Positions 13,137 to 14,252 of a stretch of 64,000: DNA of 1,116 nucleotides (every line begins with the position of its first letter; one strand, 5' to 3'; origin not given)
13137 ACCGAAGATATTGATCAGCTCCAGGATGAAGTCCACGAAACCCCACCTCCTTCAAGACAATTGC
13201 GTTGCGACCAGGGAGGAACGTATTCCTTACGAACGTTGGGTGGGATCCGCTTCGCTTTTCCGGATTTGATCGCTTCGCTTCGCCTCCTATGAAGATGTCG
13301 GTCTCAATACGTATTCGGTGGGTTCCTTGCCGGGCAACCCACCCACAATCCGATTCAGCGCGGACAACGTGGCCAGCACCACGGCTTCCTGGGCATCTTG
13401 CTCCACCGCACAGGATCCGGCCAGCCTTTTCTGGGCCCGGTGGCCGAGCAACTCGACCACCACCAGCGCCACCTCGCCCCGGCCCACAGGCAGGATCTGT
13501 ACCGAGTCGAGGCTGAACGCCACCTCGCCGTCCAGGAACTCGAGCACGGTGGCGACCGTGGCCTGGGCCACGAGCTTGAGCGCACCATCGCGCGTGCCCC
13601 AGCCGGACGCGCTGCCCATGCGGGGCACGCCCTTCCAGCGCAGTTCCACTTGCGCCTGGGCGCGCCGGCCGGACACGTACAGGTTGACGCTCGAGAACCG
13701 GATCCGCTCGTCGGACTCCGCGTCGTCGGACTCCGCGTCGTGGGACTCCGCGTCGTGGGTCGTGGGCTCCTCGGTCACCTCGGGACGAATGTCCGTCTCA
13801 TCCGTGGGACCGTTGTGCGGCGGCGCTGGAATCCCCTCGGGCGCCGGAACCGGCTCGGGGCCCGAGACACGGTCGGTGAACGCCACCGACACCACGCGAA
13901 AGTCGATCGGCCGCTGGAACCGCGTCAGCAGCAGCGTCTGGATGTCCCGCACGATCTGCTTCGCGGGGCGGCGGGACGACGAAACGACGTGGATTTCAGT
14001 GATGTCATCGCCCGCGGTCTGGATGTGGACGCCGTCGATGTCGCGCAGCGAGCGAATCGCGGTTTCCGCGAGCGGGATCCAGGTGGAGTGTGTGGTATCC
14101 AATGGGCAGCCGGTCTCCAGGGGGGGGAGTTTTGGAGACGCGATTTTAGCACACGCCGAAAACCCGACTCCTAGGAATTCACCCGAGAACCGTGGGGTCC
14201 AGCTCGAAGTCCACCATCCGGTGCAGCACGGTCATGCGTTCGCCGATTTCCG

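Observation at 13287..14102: A low-GC, internally duplicated hypothetical gene with 15-bp tandem repeats and its own promoter-like and hairpin elements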

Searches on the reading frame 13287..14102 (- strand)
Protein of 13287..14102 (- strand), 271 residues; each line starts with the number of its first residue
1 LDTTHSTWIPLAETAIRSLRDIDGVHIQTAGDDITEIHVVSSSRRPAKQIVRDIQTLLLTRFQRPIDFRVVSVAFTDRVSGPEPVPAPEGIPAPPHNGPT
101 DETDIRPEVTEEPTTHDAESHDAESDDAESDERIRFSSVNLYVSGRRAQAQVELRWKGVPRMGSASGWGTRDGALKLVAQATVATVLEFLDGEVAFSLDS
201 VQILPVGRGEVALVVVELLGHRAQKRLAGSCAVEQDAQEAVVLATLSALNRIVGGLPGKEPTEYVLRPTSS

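Call 4: search_protein_families(library=pfam, proteins=[window:13287-14102:-], max_evalue=10)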
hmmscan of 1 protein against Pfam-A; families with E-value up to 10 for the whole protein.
window:13287-14102:- (271 aa): 1 family
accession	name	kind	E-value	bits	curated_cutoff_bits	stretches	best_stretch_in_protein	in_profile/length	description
PF08502.15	LeuA_dimer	-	0.00035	20.9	24.9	1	130-252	18-130/131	LeuA allosteric (dimerisation) domain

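Call 5: search_protein_families(library=ncbifam, proteins=[window:13287-14102:-], max_evalue=10)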
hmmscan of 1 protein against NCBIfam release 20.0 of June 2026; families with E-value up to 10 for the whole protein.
window:13287-14102:- (271 aa): 1 family
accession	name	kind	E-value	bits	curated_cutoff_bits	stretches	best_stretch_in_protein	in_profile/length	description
NF002087.0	PRK00915.1-4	equivalog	0.009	14.6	729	1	125-253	385-503/516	2-isopropylmalate synthase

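Call 8: find_homologous_proteins(query=window:13287-14102:-)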
Query window:13287-14102:- (271 aa): 809 proteins with E <= 0.001 among 4802 candidates; the best 120 are listed.
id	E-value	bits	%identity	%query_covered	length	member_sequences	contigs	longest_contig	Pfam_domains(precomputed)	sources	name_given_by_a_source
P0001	5.8e-172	588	100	100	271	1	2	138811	-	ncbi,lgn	-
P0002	1.6e-126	439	75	100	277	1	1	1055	-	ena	-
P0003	1.1e-91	325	64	100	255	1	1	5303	-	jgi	jgi:hypothetical protein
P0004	1.2e-90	322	58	100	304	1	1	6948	-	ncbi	-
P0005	3.1e-86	307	55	100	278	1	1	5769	-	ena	-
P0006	1.5e-85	305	57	100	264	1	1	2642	-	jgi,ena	-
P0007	1.7e-85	305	57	100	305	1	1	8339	-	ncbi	-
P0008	3.9e-85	304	57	100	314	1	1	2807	-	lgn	-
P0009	1.0e-84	302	56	100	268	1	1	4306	-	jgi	jgi:hypothetical protein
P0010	1.5e-84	302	57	100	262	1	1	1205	-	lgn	-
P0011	1.8e-84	301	54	100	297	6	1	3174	-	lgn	-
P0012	2.8e-84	301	56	100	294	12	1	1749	-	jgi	jgi:hypothetical protein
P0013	8.2e-84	299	56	100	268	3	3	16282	-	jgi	-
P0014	9.0e-84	299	58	100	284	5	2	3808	-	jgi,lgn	jgi:hypothetical protein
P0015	1.5e-83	298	58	100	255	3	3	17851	-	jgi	-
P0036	2.0e-81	291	56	98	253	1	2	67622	-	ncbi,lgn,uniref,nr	ncbi:MAG: hypothetical protein HY076_08695 [Candidatus Eisenbacteria bacterium]|uniref:2-isopropylma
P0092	2.3e-76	275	52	100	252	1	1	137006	-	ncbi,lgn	-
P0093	3.1e-76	274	56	100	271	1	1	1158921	-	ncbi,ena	-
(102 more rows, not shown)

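Call 12: find_encoding_contigs(protein=P0001, flank=8000, max_places=3)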
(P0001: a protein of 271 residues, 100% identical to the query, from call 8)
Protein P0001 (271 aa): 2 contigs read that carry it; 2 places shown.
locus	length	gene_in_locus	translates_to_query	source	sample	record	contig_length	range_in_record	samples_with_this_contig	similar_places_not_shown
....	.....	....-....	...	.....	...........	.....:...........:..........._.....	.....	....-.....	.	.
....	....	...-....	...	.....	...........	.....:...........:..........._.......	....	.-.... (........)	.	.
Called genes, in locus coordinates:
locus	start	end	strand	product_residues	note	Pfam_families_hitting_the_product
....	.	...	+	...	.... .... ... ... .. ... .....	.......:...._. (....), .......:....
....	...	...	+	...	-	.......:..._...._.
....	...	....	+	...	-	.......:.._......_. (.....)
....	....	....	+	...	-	-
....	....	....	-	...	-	-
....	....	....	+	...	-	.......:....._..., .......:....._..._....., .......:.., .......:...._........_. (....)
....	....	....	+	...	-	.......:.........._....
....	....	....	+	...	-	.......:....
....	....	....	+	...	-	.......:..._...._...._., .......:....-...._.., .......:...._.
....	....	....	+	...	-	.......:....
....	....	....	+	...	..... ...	-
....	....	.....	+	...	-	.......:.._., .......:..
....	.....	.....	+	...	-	?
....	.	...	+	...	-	?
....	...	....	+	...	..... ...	-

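Call 13: find_encoding_contigs(protein=P0093, flank=8000, max_places=2)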
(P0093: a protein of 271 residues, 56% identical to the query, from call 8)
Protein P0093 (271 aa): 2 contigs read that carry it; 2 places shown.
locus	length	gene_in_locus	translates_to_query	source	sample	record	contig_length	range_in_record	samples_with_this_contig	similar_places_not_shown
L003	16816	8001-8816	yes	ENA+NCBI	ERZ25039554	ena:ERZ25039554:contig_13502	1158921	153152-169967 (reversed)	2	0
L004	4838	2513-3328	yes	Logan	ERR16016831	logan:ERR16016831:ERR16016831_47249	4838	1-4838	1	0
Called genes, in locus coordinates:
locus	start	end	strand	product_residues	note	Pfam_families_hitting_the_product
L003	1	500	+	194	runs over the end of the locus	PF14378:PAP2_3, PF01569:PAP2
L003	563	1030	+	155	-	PF00359:PTS_EIIA_2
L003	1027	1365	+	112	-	-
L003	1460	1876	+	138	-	-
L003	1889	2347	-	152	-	-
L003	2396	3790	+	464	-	PF01743:PolyA_pol, PF12627:PolyA_pol_RNAbd, PF01966:HD, PF13735:tRNA_NucTran2_2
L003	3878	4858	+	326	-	PF00348:polyprenyl_synt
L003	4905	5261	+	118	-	PF02410:RsfS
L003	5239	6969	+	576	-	PF03485:Arg_tRNA_synt_N, PF00750:tRNA-synt_1d, PF05746:DALR_1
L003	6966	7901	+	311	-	PF00294:PfkB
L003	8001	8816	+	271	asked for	-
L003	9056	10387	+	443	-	PF20972:MASE9 (weak), PF13487:HD_5, PF01966:HD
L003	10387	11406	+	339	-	PF00586:AIRS, PF02769:AIRS_C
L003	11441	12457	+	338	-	PF00158:Sigma54_activat, PF14532:Sigma54_activ_2, PF07728:AAA_5 (weak), PF25601:AAA_lid_14, PF02954:HTH_8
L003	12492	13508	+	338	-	PF01408:GFO_IDH_MocA, PF02894:GFO_IDH_MocA_C, PF22725:GFO_IDH_MocA_C3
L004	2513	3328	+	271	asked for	-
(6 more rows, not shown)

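Call 14: find_encoding_contigs(protein=P0036, flank=8000, max_places=2)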
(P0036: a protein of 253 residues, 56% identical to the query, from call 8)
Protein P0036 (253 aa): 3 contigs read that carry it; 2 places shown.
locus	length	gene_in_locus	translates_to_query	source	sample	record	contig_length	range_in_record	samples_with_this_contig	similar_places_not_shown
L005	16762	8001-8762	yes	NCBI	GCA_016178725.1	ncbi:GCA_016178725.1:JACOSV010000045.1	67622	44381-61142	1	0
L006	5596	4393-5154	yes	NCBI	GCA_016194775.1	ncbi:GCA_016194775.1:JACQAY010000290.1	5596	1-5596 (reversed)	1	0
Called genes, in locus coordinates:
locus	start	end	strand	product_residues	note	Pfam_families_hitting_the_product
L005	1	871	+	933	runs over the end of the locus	PF13584:BatD, PF14378:PAP2_3 (weak), PF01569:PAP2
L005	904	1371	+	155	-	PF00359:PTS_EIIA_2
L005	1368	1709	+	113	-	-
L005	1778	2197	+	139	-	-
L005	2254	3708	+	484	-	PF01743:PolyA_pol, PF12627:PolyA_pol_RNAbd, PF01966:HD, PF13735:tRNA_NucTran2_2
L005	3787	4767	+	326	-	PF00348:polyprenyl_synt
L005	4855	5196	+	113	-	PF02410:RsfS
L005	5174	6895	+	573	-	PF03485:Arg_tRNA_synt_N, PF00750:tRNA-synt_1d (faint), PF05746:DALR_1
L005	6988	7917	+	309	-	PF00294:PfkB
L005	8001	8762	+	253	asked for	-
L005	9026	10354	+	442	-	PF20972:MASE9 (weak), PF13487:HD_5, PF01966:HD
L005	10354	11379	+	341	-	PF00586:AIRS, PF02769:AIRS_C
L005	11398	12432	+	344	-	PF00158:Sigma54_activat, PF14532:Sigma54_activ_2, PF07728:AAA_5 (faint), PF25601:AAA_lid_14, PF02954:HTH_8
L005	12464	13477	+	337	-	PF01408:GFO_IDH_MocA, PF03447:NAD_binding_3 (faint), PF22725:GFO_IDH_MocA_C3, PF02894:GFO_IDH_MocA_C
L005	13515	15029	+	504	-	PF20154:LNT_N, PF00795:CN_hydrolase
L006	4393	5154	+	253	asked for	-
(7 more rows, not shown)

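Call 15: find_encoding_contigs(protein=P0092, flank=8000, max_places=2)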
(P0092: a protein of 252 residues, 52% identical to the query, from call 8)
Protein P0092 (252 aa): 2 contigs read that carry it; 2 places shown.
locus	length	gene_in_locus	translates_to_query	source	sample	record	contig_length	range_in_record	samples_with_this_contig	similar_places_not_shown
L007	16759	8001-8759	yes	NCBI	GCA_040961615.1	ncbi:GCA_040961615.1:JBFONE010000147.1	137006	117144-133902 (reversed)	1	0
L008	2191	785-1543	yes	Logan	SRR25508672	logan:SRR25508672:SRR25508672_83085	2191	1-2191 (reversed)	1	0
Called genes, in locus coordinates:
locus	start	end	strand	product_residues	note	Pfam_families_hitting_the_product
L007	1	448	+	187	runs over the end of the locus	PF14378:PAP2_3, PF01569:PAP2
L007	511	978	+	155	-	PF00359:PTS_EIIA_2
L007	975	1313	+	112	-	PF02591:Zn_ribbon_9 (faint)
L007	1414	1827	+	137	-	-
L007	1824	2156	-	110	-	-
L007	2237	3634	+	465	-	PF01743:PolyA_pol, PF12627:PolyA_pol_RNAbd, PF01966:HD, PF13735:tRNA_NucTran2_2 (weak)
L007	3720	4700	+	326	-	PF00348:polyprenyl_synt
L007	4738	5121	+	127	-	PF02410:RsfS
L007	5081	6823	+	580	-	PF03485:Arg_tRNA_synt_N, PF00750:tRNA-synt_1d, PF05746:DALR_1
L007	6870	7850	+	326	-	PF00294:PfkB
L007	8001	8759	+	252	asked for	-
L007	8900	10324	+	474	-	PF13487:HD_5, PF01966:HD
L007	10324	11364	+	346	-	PF00586:AIRS, PF02769:AIRS_C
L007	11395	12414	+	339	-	PF00158:Sigma54_activat, PF14532:Sigma54_activ_2, PF07728:AAA_5 (weak), PF25601:AAA_lid_14, PF02954:HTH_8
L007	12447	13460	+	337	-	PF01408:GFO_IDH_MocA, PF03447:NAD_binding_3 (weak), PF22725:GFO_IDH_MocA_C3, PF02894:GFO_IDH_MocA_C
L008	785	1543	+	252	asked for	-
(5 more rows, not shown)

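Call 18: predict_structure(alignment_id=A1)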
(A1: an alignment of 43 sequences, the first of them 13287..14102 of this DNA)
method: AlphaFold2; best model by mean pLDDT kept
length: 271 residues; sequences in the alignment: 43
mean_pLDDT: 81.8   pTM: 0.52
mean pLDDT of the five models: 81.8, 80.7, 80.2, 80.0, 79.3
residues with pLDDT >= 90: 161; 70-90: 32; 50-70: 48; < 50: 30
segments of 3 or more residues with pLDDT < 50: 96-98, 114-117, 262-271
pLDDT, mean of each block of 10 residues (from residue 1): 67 97 95 94 96 98 95 85 62 53 50 49 51 86 94 92 93 94 94 89 97 95 89 96 94 66 44 37
secondary structure, 60 per line:
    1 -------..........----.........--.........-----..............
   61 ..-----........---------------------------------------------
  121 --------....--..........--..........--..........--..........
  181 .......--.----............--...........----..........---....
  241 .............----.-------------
elements in order: H8-17 E22-30 E33-41 H47-62 E71-75 H129-132 E135-144 E147-156 E159-168 H171-187 E195-206 E209-219 E224-233 H237-253

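Call 21: search_protein_representatives(alignment_id=A1)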
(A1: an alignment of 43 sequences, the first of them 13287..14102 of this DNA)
Query: 43 sequences, 253 profile positions. Proteins with E-value up to 0.001 (for the whole library): 2580; up to 1e-10: 1191; up to 1e-30: 98. The best 150 are listed.
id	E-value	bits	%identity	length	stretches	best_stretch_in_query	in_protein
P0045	3.2e-109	380.7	-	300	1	1-253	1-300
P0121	1.8e-98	345.5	-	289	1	1-253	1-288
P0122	7.5e-98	343.4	-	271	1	6-251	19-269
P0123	1.8e-94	332.4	-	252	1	30-244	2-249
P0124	1.1e-85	303.5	-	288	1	5-253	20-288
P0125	7.4e-65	235.3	-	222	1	52-253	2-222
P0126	4.7e-60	219.6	-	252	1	141-253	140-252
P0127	2.6e-59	217.2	-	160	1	103-252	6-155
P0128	6.4e-59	215.9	-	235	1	19-252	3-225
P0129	9.0e-59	215.4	-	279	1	8-188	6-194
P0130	4.4e-58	213.1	-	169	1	3-175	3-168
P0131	6.6e-57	209.3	-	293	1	3-252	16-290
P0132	5.1e-55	203.1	-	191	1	5-148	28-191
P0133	1.2e-54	201.9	-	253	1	4-252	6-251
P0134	1.6e-54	201.5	-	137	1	120-253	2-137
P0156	1.6e-40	155.6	-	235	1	5-248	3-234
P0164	4.1e-38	147.7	-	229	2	108-251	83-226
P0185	1.9e-33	132.4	-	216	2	112-239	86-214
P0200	4.1e-32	128.1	-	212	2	109-233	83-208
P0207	1.7e-31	126.0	-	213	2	109-237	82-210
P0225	2.2e-30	122.4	-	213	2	108-233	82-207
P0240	2.1e-29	119.1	-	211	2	112-233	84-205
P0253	7.1e-29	117.4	-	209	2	110-233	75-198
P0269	2.5e-28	115.7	-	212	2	108-235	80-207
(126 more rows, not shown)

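Call 22: fold_search(model_id=the predicted structure, library=pdb)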
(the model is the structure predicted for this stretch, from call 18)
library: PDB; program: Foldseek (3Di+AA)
matches with E <= 10: 1524; with E <= 0.001: 7
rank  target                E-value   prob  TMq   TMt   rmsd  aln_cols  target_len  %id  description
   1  3hps_B                3.4e-05  1.00  0.32  0.16   4.1       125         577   17  Crystal structure of Mycobacterium tuberculosis LeuA complexed with ketoisocaproate (KIC) (released 2010-05-19)
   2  1sr9_B                4.8e-05  1.00  0.32  0.16   4.3       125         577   17  Crystal Structure of LeuA from Mycobacterium tuberculosis (released 2004-05-18)
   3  1sr9_A                5.4e-05  1.00  0.30  0.15   4.0       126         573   17  Crystal Structure of LeuA from Mycobacterium tuberculosis (released 2004-05-18)
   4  3hps_A                8.1e-05  1.00  0.31  0.16   4.2       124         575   18  Crystal structure of Mycobacterium tuberculosis LeuA complexed with ketoisocaproate (KIC) (released 2010-05-19)
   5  3f6g_B                1.2e-04  1.00  0.28  0.54   5.7       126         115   24  Crystal structure of the regulatory domain of LiCMS in complexed with isoleucine - type II (released 2009-04-21)
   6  7vg2_A                2.0e-04  0.99  0.15  0.06  16.3       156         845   18  Cryo-EM structure of Arabidopsis DCL3 in complex with a 40-bp RNA (released 2021-10-27)
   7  7vg3_A                4.7e-04  0.89  0.14  0.05  17.8       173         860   14  Cryo-EM structure of Arabidopsis DCL3 in complex with a 30-bp RNA (released 2021-10-27)
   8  8dfv_K                1.9e-03  0.84  0.14  0.15  16.9       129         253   12  Structural Basis of MicroRNA Biogenesis by Dicer-1 and Its Partner Protein Loqs-PB - complex IIa (released 2022-11-16)
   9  7zpk_C                2.3e-03  0.92  0.18  0.20  12.4       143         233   12  Mammalian Dicer in the "pre-dicing state" with pre-miR-15a substrate and TARBP2 subunit (released 2022-11-16)
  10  8s7l_C                2.6e-03  0.97  0.18  0.20  22.1       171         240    9  Crystal structure of a double mutant of VirB8-like OrfG central and C-terminal domains of Streptococcus thermophilus I (released 2025-03-12)
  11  5ztm_B                2.7e-03  0.87  0.17  0.25  19.2       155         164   11  Crystal structure of MLE dsRBDs in complex with roX2 (R2H1) (released 2019-03-06)
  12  7pkw                  2.9e-03  0.96  0.18  0.19  20.8       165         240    7  Crystal structure of VIRB8-like OrfG central and C-terminal domains of Streptococcus thermophilus ICESt3 (Gram positive  (released 2022-09-07)
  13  5ztm_A                2.9e-03  0.75  0.16  0.23  17.3       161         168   10  Crystal structure of MLE dsRBDs in complex with roX2 (R2H1) (released 2019-03-06)
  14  8s7l_A                3.9e-03  0.85  0.15  0.17  21.8       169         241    9  Crystal structure of a double mutant of VirB8-like OrfG central and C-terminal domains of Streptococcus thermophilus I (released 2025-03-12)
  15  8chv_D                4.6e-03  0.66  0.13  0.22  15.0       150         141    7  Crystal structure of human PURA (fragment Glu57-Glu212, PUR repeat I and II) R140P mutant (released 2024-02-21)
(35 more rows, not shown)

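Call 24: search_protein_families(library=pfam, proteins=[P0133, P0156, P0164, P0185, P0200, P0207, P0225, P0240, P0253, P0269], max_evalue=1)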
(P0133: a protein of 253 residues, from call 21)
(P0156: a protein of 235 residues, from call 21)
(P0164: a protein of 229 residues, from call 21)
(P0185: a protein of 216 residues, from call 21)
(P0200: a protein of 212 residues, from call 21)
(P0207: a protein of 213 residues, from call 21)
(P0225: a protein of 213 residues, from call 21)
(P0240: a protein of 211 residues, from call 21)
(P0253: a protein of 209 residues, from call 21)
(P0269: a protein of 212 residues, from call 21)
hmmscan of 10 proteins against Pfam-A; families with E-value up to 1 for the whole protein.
P0133 (253 aa): 1 family
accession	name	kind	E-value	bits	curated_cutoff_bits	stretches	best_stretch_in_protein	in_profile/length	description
PF15332.11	LIME1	-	0.022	14.6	27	1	62-103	163-204/232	Lck-interacting transmembrane adapter 1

P0156 (235 aa): 1 family
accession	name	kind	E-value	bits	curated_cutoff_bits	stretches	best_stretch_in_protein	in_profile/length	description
PF08502.15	LeuA_dimer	-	0.18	12.2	24.9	1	148-221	61-131/131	LeuA allosteric (dimerisation) domain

P0164 (229 aa): 0 families

P0185 (216 aa): 3 families
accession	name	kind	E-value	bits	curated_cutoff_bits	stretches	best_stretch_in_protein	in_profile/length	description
PF08502.15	LeuA_dimer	-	0.02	15.2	24.9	1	86-208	18-129/131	LeuA allosteric (dimerisation) domain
PF00900.26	Ribosomal_S4e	-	0.072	13.3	25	1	67-95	37-65/75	Ribosomal family S4e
PF06420.17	Mgm101p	-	0.11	12.5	27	1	56-113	71-120/170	Mitochondrial genome maintenance MGM101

P0200 (212 aa): 3 families
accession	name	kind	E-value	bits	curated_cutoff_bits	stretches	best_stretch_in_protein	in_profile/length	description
PF09585.15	Lin0512_fam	-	0.03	14.8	23.4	1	182-211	5-34/114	Conserved hypothetical protein (Lin0512_fam)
PF20366.3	DUF6661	-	0.041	14.2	27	1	67-148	21-104/174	Family of unknown function (DUF6661)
PF08502.15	LeuA_dimer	-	0.24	11.7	24.9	1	88-208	20-129/131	LeuA allosteric (dimerisation) domain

P0207 (213 aa): 2 families
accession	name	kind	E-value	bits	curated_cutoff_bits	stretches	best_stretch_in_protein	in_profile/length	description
PF08502.15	LeuA_dimer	-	0.0024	18.2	24.9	1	81-206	14-129/131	LeuA allosteric (dimerisation) domain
PF19770.4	DUF6256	-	0.06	13.9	25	1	151-172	36-57/109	Family of unknown function (DUF6256)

P0225 (213 aa): 1 family
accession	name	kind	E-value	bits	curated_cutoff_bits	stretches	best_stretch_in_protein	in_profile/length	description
PF03319.19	EutN_CcmL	-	0.096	13.7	25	0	131-185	4-57/83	Ethanolamine utilisation protein EutN/carboxysome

P0240 (211 aa): 0 families

P0253 (209 aa): 2 families
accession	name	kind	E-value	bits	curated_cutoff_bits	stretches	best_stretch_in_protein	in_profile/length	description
PF08502.15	LeuA_dimer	-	0.0018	18.6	24.9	1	63-199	4-130/131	LeuA allosteric (dimerisation) domain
PF09585.15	Lin0512_fam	-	0.19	12.2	23.4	0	124-168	16-62/114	Conserved hypothetical protein (Lin0512_fam)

P0269 (212 aa): 2 families
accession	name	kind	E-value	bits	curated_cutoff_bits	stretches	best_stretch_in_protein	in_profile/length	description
PF03544.19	TonB_C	-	0.024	15.5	24.6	0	17-44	13-40/79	Gram-negative bacterial TonB protein C-terminal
PF23956.1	DUF7285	-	0.11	13.6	27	1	115-176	11-71/112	Family of unknown function (DUF7285)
